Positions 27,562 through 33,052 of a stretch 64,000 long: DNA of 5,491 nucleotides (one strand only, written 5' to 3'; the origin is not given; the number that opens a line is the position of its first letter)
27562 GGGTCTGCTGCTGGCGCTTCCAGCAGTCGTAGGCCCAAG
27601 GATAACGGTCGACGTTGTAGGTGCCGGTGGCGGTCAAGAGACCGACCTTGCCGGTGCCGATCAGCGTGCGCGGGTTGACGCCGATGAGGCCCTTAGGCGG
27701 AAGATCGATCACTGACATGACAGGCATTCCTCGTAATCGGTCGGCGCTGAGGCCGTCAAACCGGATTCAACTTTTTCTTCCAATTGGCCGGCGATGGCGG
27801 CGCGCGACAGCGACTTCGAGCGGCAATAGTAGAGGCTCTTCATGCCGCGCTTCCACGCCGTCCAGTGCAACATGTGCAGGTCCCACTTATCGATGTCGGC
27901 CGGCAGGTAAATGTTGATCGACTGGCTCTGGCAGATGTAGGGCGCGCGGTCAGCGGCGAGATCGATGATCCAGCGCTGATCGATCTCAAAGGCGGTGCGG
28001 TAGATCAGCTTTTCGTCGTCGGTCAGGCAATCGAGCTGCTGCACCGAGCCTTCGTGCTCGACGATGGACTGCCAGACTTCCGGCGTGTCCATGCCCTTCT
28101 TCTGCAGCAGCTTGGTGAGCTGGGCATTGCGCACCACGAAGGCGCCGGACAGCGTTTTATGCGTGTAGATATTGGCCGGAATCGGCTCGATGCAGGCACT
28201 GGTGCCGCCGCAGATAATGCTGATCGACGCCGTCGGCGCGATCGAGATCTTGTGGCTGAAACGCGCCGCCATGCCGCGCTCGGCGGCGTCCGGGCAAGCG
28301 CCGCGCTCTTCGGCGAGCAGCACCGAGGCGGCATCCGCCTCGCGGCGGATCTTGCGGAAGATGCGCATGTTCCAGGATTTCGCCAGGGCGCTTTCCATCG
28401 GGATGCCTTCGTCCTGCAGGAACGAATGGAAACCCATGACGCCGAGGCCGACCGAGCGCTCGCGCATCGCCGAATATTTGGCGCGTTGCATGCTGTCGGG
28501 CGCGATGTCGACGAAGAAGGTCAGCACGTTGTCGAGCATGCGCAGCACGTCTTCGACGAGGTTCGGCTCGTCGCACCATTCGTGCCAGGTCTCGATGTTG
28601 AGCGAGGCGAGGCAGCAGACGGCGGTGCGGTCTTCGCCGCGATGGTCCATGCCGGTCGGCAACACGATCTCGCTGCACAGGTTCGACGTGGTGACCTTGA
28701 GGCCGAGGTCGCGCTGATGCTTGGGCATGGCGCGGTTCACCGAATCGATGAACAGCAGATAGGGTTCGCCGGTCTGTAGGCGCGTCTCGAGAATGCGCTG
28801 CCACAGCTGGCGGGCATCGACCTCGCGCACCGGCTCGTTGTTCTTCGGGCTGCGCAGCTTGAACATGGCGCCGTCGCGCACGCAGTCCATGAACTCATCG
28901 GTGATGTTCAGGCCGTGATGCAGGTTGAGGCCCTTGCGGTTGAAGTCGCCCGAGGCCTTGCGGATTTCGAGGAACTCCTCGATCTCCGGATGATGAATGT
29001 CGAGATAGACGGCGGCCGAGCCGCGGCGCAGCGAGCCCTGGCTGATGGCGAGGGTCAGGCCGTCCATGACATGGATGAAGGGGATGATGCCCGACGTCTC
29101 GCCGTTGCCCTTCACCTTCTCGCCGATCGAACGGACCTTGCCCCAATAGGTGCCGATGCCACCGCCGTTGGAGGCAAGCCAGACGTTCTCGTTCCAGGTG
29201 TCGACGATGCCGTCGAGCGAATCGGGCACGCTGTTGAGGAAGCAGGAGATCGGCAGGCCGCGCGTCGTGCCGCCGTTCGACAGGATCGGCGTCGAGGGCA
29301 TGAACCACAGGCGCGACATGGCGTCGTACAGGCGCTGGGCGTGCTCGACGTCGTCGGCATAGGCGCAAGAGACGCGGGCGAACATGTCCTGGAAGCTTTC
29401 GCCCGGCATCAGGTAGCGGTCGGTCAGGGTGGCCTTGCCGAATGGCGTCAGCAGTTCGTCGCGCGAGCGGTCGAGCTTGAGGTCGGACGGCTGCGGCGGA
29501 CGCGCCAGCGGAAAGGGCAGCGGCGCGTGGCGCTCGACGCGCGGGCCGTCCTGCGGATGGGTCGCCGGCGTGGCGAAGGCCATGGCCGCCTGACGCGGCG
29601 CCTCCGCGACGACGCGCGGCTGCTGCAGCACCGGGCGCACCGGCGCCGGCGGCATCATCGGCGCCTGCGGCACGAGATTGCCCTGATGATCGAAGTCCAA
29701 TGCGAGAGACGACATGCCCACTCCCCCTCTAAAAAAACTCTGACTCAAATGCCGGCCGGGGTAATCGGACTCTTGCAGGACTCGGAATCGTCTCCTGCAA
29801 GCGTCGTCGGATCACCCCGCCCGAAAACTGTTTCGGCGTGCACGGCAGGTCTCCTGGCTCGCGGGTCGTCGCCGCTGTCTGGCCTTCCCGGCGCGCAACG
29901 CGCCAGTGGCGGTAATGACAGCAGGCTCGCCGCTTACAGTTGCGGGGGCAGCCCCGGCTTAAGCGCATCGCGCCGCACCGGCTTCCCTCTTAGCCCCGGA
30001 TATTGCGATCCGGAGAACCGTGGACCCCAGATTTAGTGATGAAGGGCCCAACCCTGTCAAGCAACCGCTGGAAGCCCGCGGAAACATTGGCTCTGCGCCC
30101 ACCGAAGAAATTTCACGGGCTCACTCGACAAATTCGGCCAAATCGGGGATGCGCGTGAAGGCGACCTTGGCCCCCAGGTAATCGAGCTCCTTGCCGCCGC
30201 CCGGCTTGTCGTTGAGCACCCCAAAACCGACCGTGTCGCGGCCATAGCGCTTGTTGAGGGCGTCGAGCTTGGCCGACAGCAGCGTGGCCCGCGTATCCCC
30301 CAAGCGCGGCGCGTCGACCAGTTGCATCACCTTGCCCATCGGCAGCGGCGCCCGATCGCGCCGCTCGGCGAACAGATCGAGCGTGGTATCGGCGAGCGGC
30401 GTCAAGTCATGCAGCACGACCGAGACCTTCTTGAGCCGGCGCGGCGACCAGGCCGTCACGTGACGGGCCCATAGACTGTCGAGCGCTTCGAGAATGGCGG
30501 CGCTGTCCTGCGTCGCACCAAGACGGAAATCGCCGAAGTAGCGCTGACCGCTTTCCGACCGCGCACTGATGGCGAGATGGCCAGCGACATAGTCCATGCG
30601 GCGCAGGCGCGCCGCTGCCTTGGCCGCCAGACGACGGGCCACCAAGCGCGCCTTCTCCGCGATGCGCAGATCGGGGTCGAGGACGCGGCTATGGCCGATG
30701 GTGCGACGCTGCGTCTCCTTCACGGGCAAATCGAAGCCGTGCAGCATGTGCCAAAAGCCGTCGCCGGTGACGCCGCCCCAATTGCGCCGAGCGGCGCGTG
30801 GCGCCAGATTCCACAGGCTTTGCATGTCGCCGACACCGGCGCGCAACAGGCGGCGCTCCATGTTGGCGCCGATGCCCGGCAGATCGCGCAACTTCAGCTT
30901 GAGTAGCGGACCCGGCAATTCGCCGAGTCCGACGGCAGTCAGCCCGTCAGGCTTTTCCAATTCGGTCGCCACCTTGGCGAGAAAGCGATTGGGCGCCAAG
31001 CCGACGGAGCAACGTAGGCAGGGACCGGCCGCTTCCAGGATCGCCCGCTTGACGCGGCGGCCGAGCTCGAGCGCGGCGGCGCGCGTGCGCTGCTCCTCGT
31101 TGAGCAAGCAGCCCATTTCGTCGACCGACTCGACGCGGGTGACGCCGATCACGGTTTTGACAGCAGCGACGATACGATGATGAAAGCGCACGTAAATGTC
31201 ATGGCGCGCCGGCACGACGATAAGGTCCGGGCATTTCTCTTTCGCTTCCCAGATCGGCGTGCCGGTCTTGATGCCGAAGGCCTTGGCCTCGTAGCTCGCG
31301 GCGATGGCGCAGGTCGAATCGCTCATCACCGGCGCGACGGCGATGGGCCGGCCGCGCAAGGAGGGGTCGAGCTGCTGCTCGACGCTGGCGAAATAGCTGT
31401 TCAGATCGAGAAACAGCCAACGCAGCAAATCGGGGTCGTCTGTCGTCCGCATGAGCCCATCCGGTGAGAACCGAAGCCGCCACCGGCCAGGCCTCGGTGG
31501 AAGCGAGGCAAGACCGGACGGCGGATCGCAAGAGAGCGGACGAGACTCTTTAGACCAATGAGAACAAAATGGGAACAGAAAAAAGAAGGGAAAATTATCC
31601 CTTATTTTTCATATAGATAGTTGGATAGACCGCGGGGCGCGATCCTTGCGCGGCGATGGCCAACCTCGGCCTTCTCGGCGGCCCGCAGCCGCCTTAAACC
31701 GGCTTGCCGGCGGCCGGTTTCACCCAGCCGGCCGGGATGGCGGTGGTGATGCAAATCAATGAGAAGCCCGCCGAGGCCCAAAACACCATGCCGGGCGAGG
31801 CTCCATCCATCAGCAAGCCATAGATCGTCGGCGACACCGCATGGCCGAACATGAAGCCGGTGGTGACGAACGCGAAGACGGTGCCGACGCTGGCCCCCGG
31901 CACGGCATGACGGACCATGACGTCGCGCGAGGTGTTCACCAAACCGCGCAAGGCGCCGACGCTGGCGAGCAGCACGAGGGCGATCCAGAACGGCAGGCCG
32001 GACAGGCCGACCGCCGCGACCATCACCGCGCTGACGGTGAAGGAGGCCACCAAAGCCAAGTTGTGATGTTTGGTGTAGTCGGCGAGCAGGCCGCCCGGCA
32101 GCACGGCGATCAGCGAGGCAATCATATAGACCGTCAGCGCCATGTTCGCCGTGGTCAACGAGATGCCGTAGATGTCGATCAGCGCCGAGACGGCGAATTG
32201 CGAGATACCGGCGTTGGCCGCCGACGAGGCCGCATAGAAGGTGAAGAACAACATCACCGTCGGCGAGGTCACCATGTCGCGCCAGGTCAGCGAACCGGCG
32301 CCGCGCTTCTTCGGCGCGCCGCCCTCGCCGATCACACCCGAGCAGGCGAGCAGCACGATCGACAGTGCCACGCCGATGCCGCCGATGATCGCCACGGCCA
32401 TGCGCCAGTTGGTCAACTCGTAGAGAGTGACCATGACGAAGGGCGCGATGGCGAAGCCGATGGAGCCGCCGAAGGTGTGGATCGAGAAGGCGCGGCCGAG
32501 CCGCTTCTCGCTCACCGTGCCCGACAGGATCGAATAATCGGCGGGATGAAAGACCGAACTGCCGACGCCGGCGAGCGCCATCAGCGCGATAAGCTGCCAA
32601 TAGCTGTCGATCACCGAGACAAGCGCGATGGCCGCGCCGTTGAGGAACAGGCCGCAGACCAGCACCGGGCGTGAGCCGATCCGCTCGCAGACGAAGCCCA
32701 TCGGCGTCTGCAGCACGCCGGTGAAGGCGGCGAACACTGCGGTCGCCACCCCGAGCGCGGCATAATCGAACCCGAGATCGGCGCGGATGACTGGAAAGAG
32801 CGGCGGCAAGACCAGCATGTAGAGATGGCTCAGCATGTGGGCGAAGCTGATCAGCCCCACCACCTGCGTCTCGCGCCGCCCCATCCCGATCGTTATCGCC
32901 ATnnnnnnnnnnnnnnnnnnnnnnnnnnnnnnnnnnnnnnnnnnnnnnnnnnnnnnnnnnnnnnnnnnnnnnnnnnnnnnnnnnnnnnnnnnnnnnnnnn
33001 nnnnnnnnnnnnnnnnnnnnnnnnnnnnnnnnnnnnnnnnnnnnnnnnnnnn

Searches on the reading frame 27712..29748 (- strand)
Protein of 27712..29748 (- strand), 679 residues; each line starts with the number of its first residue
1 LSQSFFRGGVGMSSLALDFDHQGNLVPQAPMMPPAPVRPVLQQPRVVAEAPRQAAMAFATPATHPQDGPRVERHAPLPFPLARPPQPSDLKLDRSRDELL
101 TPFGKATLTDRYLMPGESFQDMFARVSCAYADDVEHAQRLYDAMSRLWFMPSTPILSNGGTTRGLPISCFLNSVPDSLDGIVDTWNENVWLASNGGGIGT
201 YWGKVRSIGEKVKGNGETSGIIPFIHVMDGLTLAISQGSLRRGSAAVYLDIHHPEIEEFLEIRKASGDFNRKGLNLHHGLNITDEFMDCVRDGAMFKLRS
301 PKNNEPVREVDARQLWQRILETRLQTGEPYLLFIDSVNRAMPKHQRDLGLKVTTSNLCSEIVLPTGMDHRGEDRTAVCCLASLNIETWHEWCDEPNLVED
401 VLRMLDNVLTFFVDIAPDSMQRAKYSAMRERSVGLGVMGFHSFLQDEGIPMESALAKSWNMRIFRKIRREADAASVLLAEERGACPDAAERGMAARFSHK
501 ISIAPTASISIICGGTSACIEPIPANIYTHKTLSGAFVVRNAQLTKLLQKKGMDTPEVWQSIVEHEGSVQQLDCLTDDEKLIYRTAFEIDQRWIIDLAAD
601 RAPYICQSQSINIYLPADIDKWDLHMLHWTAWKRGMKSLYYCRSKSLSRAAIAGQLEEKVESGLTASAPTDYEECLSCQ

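Call 67: find_homologous_proteins(query=window:27712-29748:-, max_evalue=1e-50)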
Query window:27712-29748:- (679 aa): 8000 proteins with E <= 1e-50 among 8000 candidates; the best 120 are listed.
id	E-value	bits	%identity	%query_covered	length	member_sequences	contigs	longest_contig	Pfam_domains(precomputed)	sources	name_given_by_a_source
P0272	0.0e+0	1526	97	98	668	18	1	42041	PF02867.21,PF00317.27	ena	-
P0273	0.0e+0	1302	85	98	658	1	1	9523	PF02867.21,PF00317.27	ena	-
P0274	0.0e+0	1301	85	98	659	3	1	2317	PF02867.21,PF00317.27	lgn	-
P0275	0.0e+0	1238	81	98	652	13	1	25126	PF02867.21,PF00317.27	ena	-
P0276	0.0e+0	1236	82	98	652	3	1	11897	PF02867.21,PF00317.27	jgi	jgi:ribonucleoside-diphosphate reductase alpha chain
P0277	0.0e+0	1227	78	98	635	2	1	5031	PF02867.21,PF00317.27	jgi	jgi:ribonucleoside-diphosphate reductase alpha chain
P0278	0.0e+0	1223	79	99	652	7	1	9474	PF02867.21,PF00317.27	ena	-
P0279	0.0e+0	1214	80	98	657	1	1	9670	PF02867.21,PF00317.27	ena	-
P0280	0.0e+0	1213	79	98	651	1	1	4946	PF02867.21,PF00317.27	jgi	jgi:ribonucleoside-diphosphate reductase alpha chain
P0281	0.0e+0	1212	78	98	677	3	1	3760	PF02867.21,PF00317.27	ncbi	ncbi:MAG: ribonucleoside-diphosphate reductase subunit alpha [Dongiaceae bacterium]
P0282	0.0e+0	1211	84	87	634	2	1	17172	PF02867.21,PF00317.27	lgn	-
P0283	0.0e+0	1210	79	98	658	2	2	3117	PF02867.21,PF00317.27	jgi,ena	-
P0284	0.0e+0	1209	78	98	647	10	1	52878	PF02867.21,PF00317.27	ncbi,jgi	ncbi:MAG TPA: ribonucleoside-diphosphate reductase subunit alpha [Stellaceae bacterium]|jgi:ribonucl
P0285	0.0e+0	1208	79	98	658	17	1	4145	PF02867.21,PF00317.27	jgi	jgi:ribonucleoside-diphosphate reductase alpha chain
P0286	0.0e+0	1208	84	87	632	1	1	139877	PF02867.21,PF00317.27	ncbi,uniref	ncbi:ribonucleoside-diphosphate reductase subunit alpha [Desertibaculum subflavum]|uniref:ribonucleo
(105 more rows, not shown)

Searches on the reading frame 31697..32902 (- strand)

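Call 4: search_protein_families(library=pfam, proteins=[window:31697-32902:-], max_evalue=0.1)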
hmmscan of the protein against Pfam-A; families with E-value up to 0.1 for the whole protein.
window:31697-32902:- (402 aa): 1 family
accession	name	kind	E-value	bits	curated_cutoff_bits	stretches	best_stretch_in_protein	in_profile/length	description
PF07690.21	MFS_1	-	4.8e-46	157.7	33.4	2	19-232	2-224/347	Major Facilitator Superfamily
